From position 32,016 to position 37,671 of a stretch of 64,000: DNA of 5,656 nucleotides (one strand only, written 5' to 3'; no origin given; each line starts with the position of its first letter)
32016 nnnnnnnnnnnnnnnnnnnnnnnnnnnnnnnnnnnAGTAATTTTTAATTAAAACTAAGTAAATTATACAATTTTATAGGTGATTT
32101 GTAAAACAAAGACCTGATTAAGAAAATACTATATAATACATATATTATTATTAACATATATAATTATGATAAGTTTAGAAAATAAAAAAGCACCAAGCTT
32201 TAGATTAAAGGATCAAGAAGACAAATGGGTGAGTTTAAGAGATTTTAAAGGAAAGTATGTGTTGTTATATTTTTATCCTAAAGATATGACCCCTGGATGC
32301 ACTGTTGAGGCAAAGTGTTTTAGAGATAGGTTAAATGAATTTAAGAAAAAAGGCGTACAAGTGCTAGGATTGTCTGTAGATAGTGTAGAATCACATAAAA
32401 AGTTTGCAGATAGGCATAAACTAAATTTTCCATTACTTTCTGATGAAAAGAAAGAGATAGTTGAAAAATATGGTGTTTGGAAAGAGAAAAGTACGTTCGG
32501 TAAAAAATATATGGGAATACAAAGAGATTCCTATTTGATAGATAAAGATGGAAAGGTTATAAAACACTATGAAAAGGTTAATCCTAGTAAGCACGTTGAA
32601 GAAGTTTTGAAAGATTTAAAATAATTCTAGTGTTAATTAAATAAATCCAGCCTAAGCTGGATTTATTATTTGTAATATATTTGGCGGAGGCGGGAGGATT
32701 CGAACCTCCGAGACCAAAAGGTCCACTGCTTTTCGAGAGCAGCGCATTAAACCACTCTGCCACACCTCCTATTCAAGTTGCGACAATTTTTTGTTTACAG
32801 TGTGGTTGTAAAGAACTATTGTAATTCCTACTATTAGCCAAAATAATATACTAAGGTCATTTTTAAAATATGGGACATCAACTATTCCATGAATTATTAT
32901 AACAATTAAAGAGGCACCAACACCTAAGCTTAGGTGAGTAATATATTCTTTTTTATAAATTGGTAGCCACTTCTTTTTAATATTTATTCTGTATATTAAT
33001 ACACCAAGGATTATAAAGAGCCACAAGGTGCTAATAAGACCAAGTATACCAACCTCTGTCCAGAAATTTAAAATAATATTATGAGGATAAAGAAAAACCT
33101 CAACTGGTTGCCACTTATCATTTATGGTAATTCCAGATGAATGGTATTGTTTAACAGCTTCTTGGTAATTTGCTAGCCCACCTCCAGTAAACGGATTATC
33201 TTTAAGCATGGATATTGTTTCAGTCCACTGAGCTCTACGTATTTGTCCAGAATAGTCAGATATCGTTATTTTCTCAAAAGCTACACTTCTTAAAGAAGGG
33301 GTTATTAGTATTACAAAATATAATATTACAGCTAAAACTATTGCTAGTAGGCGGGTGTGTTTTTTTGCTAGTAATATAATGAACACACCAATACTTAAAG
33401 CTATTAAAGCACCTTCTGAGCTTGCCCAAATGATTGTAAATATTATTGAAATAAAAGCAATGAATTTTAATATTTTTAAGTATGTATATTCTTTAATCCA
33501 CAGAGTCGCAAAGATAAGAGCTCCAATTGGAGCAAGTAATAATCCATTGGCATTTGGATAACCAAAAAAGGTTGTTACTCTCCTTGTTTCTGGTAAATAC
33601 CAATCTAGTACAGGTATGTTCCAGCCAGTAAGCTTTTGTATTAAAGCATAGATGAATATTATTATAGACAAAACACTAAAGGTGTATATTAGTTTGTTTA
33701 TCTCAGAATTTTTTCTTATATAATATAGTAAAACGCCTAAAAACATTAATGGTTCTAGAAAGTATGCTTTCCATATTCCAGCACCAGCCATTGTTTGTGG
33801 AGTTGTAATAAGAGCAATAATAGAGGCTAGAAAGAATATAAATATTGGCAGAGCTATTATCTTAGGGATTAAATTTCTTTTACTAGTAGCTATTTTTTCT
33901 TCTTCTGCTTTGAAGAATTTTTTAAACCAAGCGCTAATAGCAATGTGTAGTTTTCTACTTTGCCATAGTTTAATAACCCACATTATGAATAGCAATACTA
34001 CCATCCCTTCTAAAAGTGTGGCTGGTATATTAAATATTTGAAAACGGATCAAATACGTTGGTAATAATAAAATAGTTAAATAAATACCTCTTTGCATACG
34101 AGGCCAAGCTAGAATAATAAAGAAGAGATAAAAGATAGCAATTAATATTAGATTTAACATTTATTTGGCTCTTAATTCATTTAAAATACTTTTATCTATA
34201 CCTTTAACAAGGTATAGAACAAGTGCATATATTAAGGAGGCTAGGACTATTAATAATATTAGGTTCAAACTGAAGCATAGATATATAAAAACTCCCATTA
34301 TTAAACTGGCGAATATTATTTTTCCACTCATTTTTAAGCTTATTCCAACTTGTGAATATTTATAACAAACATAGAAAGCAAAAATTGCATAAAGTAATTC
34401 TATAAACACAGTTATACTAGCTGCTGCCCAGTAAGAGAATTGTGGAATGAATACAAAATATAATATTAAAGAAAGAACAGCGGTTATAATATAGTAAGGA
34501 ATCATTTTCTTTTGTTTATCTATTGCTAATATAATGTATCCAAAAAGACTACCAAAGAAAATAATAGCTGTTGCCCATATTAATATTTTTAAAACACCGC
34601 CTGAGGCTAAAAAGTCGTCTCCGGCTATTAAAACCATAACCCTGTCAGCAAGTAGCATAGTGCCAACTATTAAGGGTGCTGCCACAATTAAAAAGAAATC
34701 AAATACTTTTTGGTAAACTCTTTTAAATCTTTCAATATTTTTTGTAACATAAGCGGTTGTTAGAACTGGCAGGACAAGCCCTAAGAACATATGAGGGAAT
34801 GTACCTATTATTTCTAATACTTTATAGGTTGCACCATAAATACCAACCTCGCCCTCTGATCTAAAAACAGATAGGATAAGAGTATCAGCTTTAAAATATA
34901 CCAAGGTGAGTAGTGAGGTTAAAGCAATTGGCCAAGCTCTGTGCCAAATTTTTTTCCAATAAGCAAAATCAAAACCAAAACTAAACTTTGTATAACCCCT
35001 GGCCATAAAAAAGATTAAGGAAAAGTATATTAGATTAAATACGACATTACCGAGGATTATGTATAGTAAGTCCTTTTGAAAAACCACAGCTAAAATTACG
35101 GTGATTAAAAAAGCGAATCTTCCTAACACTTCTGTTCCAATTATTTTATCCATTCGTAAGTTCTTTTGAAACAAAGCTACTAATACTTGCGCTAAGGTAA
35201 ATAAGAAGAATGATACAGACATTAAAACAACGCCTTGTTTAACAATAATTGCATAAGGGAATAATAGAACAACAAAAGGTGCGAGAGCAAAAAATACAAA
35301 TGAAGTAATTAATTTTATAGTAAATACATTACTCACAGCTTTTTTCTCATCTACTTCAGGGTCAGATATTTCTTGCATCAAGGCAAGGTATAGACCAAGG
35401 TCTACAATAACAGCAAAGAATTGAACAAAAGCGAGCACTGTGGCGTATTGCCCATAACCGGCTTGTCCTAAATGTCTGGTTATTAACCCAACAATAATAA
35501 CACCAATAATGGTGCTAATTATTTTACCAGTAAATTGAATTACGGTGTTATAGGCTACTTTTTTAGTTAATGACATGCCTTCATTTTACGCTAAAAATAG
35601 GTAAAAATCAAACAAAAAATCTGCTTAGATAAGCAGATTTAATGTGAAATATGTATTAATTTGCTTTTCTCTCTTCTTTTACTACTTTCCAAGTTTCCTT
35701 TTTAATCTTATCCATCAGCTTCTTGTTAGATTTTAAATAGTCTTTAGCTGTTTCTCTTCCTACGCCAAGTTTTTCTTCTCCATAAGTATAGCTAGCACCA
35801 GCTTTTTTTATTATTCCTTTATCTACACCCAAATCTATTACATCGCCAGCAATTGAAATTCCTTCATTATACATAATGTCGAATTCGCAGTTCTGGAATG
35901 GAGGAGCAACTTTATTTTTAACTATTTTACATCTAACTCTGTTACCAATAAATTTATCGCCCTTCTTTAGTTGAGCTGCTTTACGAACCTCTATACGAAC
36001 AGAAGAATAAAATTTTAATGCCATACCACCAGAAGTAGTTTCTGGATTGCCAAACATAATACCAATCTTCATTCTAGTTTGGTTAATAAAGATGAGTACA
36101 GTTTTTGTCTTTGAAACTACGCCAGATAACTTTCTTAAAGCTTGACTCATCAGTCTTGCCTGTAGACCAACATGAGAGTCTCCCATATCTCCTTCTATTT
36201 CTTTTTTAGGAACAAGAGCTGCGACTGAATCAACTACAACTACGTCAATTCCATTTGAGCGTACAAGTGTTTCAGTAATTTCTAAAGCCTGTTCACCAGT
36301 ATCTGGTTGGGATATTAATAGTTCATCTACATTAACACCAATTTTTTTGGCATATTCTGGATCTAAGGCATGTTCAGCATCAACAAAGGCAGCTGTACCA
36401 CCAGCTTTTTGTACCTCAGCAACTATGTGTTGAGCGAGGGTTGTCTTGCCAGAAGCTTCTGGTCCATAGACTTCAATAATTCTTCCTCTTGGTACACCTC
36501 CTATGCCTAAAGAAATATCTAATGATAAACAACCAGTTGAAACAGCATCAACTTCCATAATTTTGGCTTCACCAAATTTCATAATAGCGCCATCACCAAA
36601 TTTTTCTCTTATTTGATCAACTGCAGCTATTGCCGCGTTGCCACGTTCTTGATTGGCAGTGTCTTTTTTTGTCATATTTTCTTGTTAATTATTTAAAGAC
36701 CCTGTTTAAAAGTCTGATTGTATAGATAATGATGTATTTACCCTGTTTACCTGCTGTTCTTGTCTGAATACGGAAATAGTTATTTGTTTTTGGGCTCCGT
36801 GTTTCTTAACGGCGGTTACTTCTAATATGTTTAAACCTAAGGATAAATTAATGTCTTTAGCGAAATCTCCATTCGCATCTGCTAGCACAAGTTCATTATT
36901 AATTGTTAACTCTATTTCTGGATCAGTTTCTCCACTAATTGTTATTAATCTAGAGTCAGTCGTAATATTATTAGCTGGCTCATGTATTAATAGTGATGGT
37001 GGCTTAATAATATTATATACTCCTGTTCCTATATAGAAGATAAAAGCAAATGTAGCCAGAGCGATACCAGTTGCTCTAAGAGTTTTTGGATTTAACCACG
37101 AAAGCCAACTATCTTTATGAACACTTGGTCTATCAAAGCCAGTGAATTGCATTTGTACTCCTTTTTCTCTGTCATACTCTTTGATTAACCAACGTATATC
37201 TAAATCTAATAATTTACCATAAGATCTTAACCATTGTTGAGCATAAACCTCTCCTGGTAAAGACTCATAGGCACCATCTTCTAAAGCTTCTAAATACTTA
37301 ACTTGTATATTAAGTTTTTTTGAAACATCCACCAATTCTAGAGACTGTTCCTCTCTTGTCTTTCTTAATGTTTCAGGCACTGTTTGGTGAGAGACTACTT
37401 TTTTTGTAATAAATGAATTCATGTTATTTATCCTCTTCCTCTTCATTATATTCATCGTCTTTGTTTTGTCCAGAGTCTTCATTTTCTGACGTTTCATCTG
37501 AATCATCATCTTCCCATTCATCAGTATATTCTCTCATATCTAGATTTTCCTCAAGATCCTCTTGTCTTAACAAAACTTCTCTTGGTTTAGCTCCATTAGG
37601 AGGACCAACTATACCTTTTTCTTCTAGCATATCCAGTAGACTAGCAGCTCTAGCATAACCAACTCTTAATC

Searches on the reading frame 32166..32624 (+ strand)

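Call 76: search_protein_families(library=pfam, proteins=[window:32166-32624:+])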
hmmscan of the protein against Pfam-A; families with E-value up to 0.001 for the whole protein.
window:32166-32624:+ (152 aa): 5 families
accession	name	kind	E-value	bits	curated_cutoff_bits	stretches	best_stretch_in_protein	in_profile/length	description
PF00578.27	AhpC-TSA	-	7e-45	152.4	26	1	7-132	3-122/124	AhpC/TSA family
PF08534.16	Redoxin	-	3.6e-26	92.2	26.6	1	5-147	2-144/148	Redoxin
PF13911.12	AhpC-TSA_2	-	6.6e-07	30.1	27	1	54-117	4-68/114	AhpC/TSA antioxidant enzyme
PF02630.20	SCO1-SenC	-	0.00021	21.7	22.8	1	11-130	3-133/134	SCO1/SenC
PF13905.12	Thioredoxin_8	-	0.00049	20.8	27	1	29-129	1-92/94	Thioredoxin-like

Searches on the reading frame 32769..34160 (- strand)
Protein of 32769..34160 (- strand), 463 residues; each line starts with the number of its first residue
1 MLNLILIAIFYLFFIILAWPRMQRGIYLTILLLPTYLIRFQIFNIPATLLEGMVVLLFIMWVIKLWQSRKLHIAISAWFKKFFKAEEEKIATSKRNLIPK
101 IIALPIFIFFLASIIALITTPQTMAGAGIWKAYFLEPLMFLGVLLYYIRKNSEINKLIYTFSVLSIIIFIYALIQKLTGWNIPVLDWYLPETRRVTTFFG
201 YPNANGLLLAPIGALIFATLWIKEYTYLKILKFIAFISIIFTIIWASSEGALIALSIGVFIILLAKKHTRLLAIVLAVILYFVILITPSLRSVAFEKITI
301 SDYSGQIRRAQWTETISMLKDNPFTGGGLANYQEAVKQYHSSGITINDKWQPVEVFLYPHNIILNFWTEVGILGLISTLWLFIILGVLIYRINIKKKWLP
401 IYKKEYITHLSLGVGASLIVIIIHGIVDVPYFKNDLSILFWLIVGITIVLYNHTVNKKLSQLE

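Call 76: search_protein_families(library=pfam, proteins=[window:32769-34160:-])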
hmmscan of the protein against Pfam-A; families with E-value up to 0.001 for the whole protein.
window:32769-34160:- (463 aa): 1 family
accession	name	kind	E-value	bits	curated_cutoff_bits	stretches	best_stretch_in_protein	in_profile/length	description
PF04932.20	Wzy_C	-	2e-18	67.1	31.7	1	235-377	2-147/149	O-Antigen ligase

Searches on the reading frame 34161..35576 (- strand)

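Call 76: search_protein_families(library=pfam, proteins=[window:34161-35576:-])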
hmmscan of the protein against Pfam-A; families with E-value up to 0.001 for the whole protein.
window:34161-35576:- (471 aa): 2 families
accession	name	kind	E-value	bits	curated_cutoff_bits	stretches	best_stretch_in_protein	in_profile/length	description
PF01943.22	Polysacc_synt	-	1.6e-27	97.1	28.2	1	9-273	3-271/274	Polysaccharide biosynthesis protein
PF13440.11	Polysacc_synt_3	-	4.6e-23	82.3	23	1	32-324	2-290/293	Polysaccharide biosynthesis protein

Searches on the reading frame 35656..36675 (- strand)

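Call 76: search_protein_families(library=pfam, proteins=[window:35656-36675:-])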
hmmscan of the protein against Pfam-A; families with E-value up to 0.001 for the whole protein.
window:35656-36675:- (339 aa): 12 families
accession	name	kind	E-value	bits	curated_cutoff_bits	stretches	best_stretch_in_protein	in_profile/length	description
PF00154.27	RecA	-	9.9e-134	445.2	27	1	17-274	5-262/262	recA bacterial DNA recombination protein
PF21096.2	RecA_C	-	6.1e-18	65.1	27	1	277-327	1-51/57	RecA C-terminal domain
PF08423.17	Rad51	-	6.4e-09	35.9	22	1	42-267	5-236/244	Rad51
PF06745.19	ATPase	-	4.9e-07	29.8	26.6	1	45-122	1-80/231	KaiC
PF01637.24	ATPase_2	-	6.3e-06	26.6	33.2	1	65-191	21-109/225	ATPase domain predominantly from Archaea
PF02283.22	CobU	-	1e-05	25.6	27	1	69-198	3-122/168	Cobinamide kinase / cobinamide phosphate guanyltransferase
PF13479.12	AAA_24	-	0.0001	22.6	27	1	67-155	5-77/195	AAA domain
PF13481.12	AAA_25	-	0.0001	22.5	27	0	61-155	30-156/195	AAA domain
PF13191.12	AAA_16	-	0.00037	21.5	32.6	1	63-197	23-138/167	AAA ATPase domain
PF00005.33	ABC_tran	-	0.00043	21.3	25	1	61-118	8-67/137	ABC transporter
PF00004.35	AAA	-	0.00072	20.4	21.2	0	69-196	3-105/131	ATPase family associated with various cellular activities (AAA)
PF13401.12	AAA_22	-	0.00094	19.9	27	0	65-159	6-97/130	AAA domain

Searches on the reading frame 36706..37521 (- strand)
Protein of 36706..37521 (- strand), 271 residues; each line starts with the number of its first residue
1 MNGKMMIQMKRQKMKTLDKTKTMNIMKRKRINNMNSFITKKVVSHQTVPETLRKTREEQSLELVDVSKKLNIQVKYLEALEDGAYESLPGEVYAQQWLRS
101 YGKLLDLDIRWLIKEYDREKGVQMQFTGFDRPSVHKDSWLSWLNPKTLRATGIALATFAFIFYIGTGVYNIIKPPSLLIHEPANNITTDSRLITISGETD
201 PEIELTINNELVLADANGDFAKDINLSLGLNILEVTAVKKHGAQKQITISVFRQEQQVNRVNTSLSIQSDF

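Call 76: search_protein_families(library=pfam, proteins=[window:36706-37521:-])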
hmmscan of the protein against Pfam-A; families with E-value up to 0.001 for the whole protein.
window:36706-37521:- (271 aa): 2 families
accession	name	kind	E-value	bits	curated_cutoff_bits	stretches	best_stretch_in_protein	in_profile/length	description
PF13413.12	HTH_25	-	3.2e-19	69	24.6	1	51-108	1-58/62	Helix-turn-helix domain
PF09136.16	Glucodextran_B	-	2.4e-13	50.3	27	1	175-254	1-82/83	Glucodextranase, domain B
